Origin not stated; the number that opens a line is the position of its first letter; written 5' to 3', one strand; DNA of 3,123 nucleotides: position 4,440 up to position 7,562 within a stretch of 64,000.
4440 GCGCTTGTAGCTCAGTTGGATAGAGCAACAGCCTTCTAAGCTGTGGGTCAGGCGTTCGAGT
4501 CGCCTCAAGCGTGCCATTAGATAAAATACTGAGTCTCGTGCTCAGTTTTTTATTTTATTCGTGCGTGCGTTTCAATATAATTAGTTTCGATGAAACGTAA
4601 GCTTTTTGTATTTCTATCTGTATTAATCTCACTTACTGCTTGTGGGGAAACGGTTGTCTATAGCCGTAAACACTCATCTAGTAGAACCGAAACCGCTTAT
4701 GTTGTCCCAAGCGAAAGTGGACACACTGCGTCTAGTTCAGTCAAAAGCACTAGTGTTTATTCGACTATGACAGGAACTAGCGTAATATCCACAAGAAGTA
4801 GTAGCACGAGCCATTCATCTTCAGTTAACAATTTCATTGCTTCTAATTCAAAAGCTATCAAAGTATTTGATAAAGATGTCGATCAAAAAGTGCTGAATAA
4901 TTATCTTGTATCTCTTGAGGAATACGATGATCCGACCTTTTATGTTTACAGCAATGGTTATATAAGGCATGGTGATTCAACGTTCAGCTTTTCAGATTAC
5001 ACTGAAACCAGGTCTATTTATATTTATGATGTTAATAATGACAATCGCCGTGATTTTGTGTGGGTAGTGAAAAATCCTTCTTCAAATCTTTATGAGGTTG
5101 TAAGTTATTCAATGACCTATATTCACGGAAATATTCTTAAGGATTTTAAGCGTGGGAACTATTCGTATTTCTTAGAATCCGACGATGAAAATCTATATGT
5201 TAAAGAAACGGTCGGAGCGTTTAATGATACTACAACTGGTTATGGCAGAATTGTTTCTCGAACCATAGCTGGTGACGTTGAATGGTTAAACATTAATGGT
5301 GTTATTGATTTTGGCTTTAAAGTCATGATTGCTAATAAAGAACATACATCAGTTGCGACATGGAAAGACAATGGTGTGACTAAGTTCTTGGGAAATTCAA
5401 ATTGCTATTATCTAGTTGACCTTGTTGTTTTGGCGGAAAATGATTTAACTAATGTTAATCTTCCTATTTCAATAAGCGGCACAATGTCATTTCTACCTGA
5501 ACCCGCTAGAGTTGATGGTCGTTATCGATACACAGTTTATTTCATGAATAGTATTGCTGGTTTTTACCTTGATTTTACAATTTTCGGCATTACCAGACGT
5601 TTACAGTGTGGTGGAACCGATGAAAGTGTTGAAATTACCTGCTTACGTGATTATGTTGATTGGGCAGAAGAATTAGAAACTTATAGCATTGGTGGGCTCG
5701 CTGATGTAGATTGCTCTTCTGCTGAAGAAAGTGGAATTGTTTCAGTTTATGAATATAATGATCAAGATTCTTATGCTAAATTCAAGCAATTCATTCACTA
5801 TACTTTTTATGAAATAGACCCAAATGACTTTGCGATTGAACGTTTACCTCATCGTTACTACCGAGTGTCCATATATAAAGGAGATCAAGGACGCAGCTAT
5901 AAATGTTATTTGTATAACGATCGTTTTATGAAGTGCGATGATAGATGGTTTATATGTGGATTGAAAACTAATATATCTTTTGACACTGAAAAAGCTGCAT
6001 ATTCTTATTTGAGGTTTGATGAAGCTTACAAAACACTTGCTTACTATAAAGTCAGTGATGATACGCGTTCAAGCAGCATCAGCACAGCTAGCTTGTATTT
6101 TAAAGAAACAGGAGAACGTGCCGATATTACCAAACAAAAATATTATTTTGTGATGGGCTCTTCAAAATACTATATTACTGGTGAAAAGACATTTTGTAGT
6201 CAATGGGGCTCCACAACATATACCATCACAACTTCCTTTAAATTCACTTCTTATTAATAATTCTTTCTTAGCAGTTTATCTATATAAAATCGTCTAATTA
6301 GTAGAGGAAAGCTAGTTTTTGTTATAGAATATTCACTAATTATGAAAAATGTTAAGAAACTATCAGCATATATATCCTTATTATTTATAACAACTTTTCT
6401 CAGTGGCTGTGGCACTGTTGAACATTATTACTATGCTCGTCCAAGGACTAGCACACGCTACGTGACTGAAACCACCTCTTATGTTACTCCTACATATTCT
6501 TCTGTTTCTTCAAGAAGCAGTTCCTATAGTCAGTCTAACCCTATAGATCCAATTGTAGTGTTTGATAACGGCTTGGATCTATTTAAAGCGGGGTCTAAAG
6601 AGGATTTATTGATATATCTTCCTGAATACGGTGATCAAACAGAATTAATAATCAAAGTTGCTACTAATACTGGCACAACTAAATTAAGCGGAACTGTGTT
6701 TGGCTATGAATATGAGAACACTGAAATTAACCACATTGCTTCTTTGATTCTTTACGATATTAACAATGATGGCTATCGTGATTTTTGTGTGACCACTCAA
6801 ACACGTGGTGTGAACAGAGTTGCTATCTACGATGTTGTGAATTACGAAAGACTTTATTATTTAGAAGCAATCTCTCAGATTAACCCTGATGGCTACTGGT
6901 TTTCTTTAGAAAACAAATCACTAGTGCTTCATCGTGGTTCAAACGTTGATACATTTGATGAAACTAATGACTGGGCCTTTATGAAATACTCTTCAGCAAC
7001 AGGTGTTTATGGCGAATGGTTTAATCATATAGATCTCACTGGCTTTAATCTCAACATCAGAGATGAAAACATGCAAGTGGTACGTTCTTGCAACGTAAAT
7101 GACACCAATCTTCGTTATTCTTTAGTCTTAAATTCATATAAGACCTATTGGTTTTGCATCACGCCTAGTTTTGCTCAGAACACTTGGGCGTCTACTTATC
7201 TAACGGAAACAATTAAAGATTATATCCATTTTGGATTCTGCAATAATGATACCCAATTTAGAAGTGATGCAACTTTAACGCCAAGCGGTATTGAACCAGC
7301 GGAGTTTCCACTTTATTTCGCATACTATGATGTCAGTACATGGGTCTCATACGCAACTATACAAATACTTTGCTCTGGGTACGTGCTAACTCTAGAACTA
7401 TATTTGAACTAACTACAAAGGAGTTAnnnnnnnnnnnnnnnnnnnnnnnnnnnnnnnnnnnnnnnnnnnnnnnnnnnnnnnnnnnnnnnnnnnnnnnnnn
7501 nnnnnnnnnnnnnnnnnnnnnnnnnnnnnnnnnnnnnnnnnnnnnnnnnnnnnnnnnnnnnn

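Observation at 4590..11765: Five tandem, fast-diverging lipoprotein paralogs sharing a Ca-loop-like block, immediately downstream of tRNA-Arg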

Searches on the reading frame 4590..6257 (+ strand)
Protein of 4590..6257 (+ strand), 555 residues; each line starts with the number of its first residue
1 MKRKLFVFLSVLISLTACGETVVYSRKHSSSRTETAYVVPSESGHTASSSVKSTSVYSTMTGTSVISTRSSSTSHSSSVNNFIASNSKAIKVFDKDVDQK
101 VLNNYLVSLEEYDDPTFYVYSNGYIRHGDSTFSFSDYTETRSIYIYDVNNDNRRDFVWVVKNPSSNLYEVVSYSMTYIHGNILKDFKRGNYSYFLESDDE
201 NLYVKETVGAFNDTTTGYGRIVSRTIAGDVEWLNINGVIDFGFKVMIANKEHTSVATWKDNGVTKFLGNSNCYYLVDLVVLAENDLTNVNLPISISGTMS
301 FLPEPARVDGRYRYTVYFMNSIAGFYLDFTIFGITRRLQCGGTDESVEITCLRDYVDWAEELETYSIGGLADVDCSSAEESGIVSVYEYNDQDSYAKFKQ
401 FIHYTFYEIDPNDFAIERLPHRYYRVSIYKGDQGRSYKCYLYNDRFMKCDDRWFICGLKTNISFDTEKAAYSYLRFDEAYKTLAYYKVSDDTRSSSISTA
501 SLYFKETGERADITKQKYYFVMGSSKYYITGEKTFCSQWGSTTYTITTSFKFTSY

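Call 3: search_protein_families(library=pfam, proteins=[window:4590-6257:+], max_evalue=1)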
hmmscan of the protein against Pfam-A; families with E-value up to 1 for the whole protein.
window:4590-6257:+ (555 aa): 1 family
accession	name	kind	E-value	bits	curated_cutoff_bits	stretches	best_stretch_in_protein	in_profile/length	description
PF13517.12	FG-GAP_3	-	0.011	16.7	26.9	1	106-158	10-61/61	FG-GAP-like repeat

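Call 4: search_protein_families(library=ncbifam, proteins=[window:4590-6257:+], max_evalue=1)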
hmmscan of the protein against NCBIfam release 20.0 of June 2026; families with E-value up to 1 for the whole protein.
window:4590-6257:+ (555 aa): 3 families
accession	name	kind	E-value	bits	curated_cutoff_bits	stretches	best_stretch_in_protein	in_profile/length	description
NF041193.1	lipo_SP0191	subfamily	0.035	14.1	75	1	1-54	1-55/190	SP0191 family lipoprotein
NF007274.0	PRK09731.1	exception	0.043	13.6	352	0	56-111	93-148/178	GspM family type II secretion system protein YghD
NF047847.2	SS_mature_LptM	equivalog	0.36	10.9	27.7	1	1-19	1-21/31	LPS translocon maturation chaperone LptM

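Call 8: find_homologous_proteins(query=A1, max_evalue=0.001)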
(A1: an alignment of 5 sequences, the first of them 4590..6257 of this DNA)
Query A1 (5 sequences) (555 aa, profile of the alignment): 5 proteins with E <= 0.001 among 7597 candidates.
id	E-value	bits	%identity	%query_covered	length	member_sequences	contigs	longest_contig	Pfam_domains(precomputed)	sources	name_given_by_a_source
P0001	5.1e-206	704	99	100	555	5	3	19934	-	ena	-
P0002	1.8e-171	590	82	100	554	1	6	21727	-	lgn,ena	-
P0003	7.8e-167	574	81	100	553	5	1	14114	-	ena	-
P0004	2.4e-88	315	50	100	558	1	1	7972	-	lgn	-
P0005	4.7e-77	278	40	100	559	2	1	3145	-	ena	-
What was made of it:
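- Tried and rejected: It returned only m1-type proteins (call 8).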

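Call 9: find_encoding_contigs(protein=P0001, flank=10000, max_places=4)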
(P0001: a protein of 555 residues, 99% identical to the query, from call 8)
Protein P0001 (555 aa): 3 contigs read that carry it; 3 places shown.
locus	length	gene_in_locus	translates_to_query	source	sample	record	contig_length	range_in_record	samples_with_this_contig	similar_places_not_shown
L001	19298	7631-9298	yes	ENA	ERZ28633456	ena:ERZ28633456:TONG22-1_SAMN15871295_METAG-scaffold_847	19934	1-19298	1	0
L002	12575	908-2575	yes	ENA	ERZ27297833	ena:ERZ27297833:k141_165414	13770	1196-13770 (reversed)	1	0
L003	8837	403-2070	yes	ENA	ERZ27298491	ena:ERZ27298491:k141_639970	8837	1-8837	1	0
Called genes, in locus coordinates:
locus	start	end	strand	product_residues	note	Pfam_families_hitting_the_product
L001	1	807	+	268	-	?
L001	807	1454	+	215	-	PF01252:Peptidase_A8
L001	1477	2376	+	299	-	PF01479:S4, PF00849:PseudoU_synth_2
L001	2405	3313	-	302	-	PF11858:DUF3378, PF01351:RNase_HII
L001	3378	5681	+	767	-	PF00488:MutS_V, PF01713:Smr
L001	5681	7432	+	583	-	PF01541:GIY-YIG, PF27096:UvrC_M, PF22920:UvrC_RNaseH, PF08459:UvrC_RNaseH_dom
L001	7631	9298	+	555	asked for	-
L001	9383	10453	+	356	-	-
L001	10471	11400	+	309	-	-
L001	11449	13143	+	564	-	-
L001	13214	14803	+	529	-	-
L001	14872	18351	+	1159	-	PF02463:SMC_N, PF00005:ABC_tran, PF02687:FtsX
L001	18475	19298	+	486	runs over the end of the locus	?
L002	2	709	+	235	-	?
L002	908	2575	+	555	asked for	-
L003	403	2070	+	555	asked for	-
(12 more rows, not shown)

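Call 10: find_encoding_contigs(protein=P0002, flank=10000, max_places=4)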
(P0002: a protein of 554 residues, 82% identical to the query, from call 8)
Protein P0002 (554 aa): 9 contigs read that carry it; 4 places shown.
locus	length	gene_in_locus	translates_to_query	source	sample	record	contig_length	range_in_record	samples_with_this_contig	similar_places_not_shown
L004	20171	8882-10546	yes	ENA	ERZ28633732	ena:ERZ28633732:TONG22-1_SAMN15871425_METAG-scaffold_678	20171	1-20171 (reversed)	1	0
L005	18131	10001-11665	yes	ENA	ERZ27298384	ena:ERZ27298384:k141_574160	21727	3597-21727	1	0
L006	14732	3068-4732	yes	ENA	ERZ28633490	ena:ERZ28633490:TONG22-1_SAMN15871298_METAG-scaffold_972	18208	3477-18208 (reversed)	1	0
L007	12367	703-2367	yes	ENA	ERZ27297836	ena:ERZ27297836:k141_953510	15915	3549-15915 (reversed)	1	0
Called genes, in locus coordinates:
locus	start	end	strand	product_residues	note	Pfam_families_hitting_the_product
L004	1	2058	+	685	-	?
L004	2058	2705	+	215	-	PF01252:Peptidase_A8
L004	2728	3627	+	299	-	PF01479:S4, PF00849:PseudoU_synth_2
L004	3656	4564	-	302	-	PF11858:DUF3378, PF01351:RNase_HII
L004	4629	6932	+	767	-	PF00488:MutS_V, PF01713:Smr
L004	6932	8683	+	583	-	PF01541:GIY-YIG, PF27096:UvrC_M, PF22920:UvrC_RNaseH, PF08459:UvrC_RNaseH_dom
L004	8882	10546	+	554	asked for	-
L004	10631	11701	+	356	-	-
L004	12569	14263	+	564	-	-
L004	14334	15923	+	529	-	-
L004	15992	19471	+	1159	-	PF02463:SMC_N, PF00005:ABC_tran, PF02687:FtsX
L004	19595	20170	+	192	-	?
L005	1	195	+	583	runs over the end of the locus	PF04231:Endonuclease_1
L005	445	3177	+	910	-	PF00133:tRNA-synt_1, PF01406:tRNA-synt_1e (faint), PF09334:tRNA-synt_1g, PF01921:tRNA-synt_1f (weak), PF08264:Anticodon_1, PF06827:zf-FPG_IleRS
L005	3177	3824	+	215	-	PF01252:Peptidase_A8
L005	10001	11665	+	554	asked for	-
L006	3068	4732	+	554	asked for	-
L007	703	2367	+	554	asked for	-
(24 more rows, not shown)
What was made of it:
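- Lsp in the same genome: calls 9, 10.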

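Call 11: find_encoding_contigs(protein=P0004, flank=10000, max_places=4)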
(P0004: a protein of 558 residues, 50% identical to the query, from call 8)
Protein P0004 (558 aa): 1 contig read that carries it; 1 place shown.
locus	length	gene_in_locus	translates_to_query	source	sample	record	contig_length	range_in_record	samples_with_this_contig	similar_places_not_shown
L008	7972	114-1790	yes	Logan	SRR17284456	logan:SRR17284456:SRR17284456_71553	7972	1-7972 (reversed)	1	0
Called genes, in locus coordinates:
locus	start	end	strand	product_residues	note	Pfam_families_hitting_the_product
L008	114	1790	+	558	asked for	-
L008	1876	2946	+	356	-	-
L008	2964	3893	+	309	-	-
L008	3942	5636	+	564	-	-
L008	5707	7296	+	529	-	-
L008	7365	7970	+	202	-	?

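Call 12: find_encoding_contigs(protein=P0005, flank=10000, max_places=4)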
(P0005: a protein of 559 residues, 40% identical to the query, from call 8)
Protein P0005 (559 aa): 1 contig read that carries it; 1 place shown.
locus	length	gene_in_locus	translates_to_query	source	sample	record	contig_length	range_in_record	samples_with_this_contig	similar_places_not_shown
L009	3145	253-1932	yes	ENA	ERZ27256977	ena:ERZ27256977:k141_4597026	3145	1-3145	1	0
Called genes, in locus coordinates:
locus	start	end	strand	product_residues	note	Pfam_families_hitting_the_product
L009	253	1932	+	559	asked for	-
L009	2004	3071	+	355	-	-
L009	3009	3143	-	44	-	?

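Call 13: find_encoding_contigs(protein=P0003, flank=10000, max_places=3)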
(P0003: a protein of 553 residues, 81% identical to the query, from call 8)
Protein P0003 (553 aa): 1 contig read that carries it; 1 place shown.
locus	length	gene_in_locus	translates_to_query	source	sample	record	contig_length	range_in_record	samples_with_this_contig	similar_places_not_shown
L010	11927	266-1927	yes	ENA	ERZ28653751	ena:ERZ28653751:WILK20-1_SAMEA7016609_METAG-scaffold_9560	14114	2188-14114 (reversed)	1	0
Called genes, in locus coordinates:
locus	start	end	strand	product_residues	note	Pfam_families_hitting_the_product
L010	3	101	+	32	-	?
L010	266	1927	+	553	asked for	-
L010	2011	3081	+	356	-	-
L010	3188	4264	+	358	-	-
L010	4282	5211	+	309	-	-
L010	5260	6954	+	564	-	-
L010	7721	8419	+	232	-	-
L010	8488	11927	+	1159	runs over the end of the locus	PF02463:SMC_N, PF00005:ABC_tran, PF02687:FtsX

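Call 77: search_protein_families(library=padloc, proteins=[window:4590-6257:+], max_evalue=0.01)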
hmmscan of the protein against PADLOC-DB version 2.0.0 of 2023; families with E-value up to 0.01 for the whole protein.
window:4590-6257:+ (555 aa): 0 families

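Call 78: search_protein_families(library=phrogs, proteins=[window:4590-6257:+], max_evalue=0.01)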
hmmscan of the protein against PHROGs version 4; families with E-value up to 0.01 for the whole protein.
window:4590-6257:+ (555 aa): 1 family
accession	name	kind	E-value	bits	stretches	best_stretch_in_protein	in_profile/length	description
phrog_8801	-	unknown function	0.0031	19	1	1-91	1-90/94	-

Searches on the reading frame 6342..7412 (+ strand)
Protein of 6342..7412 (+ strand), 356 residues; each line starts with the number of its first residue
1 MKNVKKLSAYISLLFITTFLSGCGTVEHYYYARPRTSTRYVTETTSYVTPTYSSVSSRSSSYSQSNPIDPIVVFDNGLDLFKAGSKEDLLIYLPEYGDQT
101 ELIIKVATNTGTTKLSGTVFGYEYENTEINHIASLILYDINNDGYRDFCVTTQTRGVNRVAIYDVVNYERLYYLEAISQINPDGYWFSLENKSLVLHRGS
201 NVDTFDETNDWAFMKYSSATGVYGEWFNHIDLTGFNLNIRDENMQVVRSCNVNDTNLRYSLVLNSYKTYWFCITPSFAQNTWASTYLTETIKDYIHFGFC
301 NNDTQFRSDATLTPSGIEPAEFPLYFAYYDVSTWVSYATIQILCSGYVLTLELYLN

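Call 3: search_protein_families(library=pfam, proteins=[window:6342-7412:+], max_evalue=1)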
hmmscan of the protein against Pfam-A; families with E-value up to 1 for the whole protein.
window:6342-7412:+ (356 aa): 2 families
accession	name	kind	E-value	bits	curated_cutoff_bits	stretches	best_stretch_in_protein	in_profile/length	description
PF13517.12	FG-GAP_3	-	0.019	16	26.9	2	104-150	18-61/61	FG-GAP-like repeat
PF13627.12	LptM_cons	-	0.17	12.2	27.3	1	11-24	2-15/23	LPS-assembly lipoprotein LptM, conserved region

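Call 4: search_protein_families(library=ncbifam, proteins=[window:6342-7412:+], max_evalue=1)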
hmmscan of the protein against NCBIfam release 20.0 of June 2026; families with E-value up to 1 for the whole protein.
window:6342-7412:+ (356 aa): 2 families
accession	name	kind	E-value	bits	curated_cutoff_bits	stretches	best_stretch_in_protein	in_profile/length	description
NF047539.1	XAC2610_fam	domain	0.033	14.7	35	1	136-165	2-30/89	XAC2610-related protein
NF047847.2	SS_mature_LptM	equivalog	0.084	13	27.7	1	1-24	1-21/31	LPS translocon maturation chaperone LptM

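Call 42: predict_structure(alignment_id=A4)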
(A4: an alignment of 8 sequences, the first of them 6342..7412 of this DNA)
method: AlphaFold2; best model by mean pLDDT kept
length: 356 residues; sequences in the alignment: 8
mean_pLDDT: 69.7   pTM: 0.70
mean pLDDT of the five models: 69.7, 68.3, 68.4, 67.0, 63.4
residues with pLDDT >= 90: 66; 70-90: 150; 50-70: 69; < 50: 71
segments of 3 or more residues with pLDDT < 50: 1-65, 202-204
pLDDT, mean of each block of 10 residues (from residue 1): 34 33 26 25 25 26 53 71 61 84 69 72 66 86 90 79 85 85 81 84 56 90 88 92 91 89 87 86 62 85 67 67 78 69 91 85
secondary structure, 60 per line:
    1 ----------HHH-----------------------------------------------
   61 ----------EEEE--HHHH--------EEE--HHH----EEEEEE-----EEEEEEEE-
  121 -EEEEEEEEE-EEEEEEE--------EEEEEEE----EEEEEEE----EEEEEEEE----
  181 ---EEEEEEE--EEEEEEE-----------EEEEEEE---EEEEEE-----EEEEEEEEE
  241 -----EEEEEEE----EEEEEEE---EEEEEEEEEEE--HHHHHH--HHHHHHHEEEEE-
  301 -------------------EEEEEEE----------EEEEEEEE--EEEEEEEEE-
elements in order: E71-74 H77-80 E89-91 E101-106 E112-119 E122-130 E132-138 E147-153 E158-164 E169-176 E184-190 E193-199 E211-217 E221-226 E232-240 E246-252 E257-263 E267-277 H280-285 H288-294 E295-299 E320-326 E337-344 E347-355
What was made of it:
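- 6342..7412 (+): m2, a 356-aa lipoprotein (LSGC), made of head plus beta-sandwich only. AF2 model: pLDDT 69.7, pTM 0.70 (call 42).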

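Call 77: search_protein_families(library=padloc, proteins=[window:6342-7412:+], max_evalue=0.01)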
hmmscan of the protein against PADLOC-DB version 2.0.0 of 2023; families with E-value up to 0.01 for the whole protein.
window:6342-7412:+ (356 aa): 0 families

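Call 78: search_protein_families(library=phrogs, proteins=[window:6342-7412:+], max_evalue=0.01)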
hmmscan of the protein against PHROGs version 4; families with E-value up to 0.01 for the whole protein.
window:6342-7412:+ (356 aa): 0 families
